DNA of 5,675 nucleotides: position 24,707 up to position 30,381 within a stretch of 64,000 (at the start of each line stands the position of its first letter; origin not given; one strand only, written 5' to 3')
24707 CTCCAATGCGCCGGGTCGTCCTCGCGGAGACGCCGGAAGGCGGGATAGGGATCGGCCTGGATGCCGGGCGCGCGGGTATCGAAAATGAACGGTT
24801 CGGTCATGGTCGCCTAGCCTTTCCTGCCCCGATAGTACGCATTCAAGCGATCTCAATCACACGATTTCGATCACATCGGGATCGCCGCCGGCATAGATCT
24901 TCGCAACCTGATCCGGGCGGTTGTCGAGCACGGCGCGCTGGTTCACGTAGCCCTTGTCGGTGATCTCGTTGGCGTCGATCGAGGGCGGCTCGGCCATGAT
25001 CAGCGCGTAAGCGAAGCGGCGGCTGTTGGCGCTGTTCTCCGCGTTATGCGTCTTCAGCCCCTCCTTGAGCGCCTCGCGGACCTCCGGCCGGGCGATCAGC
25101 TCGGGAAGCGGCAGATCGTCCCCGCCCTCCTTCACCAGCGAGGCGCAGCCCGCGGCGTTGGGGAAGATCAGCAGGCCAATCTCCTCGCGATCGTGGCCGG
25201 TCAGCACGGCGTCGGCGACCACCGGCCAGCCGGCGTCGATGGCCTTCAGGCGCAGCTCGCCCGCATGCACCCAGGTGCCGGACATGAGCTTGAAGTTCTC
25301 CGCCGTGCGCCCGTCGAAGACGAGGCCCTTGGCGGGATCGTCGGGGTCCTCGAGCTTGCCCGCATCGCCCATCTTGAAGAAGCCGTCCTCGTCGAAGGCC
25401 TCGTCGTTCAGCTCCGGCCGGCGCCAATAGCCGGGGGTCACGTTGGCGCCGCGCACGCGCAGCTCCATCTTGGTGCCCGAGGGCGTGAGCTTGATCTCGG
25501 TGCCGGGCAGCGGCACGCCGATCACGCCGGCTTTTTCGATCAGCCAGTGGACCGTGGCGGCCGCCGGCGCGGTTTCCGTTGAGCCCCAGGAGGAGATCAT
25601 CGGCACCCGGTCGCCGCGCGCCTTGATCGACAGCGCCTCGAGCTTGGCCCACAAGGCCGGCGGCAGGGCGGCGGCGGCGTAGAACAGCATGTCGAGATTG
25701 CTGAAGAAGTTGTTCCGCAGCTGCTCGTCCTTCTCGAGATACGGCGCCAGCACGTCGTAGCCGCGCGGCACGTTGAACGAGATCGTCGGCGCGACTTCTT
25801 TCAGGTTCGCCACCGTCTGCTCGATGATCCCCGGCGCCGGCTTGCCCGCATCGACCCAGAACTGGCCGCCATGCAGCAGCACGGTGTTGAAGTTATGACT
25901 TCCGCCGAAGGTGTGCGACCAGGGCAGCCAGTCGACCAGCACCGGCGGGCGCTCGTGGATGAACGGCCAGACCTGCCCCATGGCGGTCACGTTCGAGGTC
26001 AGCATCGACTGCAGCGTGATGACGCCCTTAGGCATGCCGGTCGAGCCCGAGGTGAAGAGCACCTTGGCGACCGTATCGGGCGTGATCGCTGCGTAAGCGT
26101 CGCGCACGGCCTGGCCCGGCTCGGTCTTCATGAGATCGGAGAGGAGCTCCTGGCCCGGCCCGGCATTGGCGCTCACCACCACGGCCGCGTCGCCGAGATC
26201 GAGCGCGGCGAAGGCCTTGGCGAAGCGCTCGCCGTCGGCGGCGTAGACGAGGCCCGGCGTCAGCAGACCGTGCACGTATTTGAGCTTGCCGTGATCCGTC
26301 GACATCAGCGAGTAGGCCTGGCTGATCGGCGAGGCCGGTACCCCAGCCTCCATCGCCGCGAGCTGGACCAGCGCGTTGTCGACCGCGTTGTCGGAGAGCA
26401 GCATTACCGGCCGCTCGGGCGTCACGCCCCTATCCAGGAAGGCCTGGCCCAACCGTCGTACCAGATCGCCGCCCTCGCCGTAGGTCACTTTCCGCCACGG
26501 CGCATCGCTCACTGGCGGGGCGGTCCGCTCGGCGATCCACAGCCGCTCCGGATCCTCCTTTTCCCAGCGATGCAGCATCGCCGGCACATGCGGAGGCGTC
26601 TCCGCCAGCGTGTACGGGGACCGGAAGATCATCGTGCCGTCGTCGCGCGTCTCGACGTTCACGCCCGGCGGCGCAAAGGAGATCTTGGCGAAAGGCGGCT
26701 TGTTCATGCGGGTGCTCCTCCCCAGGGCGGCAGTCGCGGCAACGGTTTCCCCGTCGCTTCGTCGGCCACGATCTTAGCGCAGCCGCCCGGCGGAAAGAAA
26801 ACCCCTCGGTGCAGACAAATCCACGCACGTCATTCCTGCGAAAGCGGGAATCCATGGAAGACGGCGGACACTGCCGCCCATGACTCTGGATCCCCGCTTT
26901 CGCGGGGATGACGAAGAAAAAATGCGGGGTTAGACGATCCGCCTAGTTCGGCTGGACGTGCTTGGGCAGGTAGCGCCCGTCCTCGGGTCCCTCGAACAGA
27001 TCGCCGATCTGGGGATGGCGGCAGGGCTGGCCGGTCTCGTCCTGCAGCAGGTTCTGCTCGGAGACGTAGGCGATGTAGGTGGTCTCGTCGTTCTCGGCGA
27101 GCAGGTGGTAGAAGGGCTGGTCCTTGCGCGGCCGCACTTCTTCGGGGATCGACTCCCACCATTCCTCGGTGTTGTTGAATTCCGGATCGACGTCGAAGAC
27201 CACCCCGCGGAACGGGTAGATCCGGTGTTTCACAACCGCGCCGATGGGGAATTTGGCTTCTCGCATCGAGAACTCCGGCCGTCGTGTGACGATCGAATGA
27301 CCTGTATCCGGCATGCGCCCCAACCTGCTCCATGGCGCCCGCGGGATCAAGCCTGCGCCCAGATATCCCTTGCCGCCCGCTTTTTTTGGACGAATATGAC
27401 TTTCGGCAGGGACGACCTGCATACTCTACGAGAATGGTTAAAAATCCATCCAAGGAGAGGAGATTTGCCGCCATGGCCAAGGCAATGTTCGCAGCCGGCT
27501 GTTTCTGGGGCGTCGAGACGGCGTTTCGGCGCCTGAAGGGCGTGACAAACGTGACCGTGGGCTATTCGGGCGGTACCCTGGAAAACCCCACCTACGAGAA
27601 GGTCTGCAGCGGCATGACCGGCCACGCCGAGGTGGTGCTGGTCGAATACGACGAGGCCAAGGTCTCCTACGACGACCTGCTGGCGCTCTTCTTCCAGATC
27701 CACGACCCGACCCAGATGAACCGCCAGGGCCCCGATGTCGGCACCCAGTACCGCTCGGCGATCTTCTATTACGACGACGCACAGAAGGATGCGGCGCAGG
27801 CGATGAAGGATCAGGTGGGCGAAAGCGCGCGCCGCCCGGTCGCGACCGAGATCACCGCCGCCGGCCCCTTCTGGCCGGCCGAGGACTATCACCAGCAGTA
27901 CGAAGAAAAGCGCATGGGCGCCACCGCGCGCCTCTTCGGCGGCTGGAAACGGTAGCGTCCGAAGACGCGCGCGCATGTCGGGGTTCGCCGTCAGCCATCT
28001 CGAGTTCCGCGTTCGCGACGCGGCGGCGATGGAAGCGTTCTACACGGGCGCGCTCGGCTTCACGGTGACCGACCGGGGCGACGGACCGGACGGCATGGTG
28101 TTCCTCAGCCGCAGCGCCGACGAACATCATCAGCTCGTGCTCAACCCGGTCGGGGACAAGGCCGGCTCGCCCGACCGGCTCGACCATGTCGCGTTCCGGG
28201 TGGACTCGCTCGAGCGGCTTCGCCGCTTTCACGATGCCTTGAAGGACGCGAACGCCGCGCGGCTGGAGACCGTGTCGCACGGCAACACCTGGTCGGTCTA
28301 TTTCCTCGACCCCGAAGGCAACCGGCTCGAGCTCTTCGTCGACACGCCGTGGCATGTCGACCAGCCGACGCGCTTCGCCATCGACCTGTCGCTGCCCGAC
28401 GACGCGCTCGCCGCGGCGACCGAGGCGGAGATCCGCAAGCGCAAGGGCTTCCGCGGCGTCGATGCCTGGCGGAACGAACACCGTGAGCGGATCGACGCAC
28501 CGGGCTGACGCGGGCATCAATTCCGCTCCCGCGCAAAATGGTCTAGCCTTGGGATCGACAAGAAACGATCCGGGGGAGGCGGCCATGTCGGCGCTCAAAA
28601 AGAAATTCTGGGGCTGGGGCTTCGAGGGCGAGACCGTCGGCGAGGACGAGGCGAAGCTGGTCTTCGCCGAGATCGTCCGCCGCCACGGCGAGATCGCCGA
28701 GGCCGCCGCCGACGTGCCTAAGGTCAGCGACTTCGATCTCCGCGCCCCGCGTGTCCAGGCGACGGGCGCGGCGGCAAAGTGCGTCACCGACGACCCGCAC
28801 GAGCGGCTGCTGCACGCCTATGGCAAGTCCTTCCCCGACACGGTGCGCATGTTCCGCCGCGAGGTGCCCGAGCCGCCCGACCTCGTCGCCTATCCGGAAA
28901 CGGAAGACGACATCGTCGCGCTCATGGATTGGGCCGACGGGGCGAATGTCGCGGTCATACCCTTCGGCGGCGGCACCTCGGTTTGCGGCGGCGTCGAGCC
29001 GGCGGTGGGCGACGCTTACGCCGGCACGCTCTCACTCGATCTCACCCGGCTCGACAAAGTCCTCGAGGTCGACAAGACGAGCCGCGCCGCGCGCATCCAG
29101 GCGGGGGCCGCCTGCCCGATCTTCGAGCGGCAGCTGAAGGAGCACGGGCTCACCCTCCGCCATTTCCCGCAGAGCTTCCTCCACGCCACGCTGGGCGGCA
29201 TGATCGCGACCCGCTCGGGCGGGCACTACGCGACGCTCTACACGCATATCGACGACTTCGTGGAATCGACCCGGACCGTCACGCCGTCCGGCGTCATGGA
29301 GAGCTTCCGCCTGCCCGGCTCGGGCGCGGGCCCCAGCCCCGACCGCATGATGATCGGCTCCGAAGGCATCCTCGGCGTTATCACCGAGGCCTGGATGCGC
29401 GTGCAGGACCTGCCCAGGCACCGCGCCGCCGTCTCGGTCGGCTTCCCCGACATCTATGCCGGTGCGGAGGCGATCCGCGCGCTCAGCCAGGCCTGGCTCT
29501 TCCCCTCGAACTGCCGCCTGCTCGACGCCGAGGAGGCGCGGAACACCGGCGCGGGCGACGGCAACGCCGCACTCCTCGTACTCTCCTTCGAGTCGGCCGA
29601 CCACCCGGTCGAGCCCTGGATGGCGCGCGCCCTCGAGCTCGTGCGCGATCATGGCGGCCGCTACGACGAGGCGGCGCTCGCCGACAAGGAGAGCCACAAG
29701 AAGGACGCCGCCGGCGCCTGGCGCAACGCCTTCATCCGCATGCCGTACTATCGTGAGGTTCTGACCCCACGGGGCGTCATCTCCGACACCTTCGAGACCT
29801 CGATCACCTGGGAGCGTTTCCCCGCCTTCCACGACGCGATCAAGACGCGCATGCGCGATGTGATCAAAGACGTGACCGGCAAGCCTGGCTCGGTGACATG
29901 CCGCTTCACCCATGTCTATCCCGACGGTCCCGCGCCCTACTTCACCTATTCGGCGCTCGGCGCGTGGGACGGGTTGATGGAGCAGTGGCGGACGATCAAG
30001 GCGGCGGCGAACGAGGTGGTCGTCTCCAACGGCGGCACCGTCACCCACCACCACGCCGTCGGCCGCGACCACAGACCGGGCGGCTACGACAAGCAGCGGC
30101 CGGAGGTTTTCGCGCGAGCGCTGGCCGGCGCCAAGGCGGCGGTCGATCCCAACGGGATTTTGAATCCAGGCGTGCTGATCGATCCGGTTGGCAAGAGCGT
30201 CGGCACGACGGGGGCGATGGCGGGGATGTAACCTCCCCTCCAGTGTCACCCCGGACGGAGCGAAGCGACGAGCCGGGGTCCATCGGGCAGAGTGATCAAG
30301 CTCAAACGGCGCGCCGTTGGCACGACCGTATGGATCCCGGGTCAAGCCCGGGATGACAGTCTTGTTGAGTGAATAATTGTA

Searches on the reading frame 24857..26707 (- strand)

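Call 14: search_protein_families(library=pfam, proteins=[window:24857-26707:-], max_evalue=0.0001)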
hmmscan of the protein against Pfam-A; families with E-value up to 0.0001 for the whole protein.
window:24857-26707:- (616 aa): 1 family
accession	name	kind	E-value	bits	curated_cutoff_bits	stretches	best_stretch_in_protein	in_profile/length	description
PF00501.34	AMP-binding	-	4.1e-46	157.9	29.9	1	69-428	17-384/384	AMP-binding enzyme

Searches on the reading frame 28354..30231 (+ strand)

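Call 14: search_protein_families(library=pfam, proteins=[window:28354-30231:+], max_evalue=0.0001)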
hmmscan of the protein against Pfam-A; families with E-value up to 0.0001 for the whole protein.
window:28354-30231:+ (625 aa): 2 families
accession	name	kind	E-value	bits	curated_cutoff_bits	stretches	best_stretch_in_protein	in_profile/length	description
PF02913.24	FAD-oxidase_C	-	2.9e-36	125.9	21.2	1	353-606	1-246/248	FAD linked oxidases, C-terminal domain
PF01565.28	FAD_binding_4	-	1.4e-31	109.5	26.4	1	175-315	1-135/139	FAD binding domain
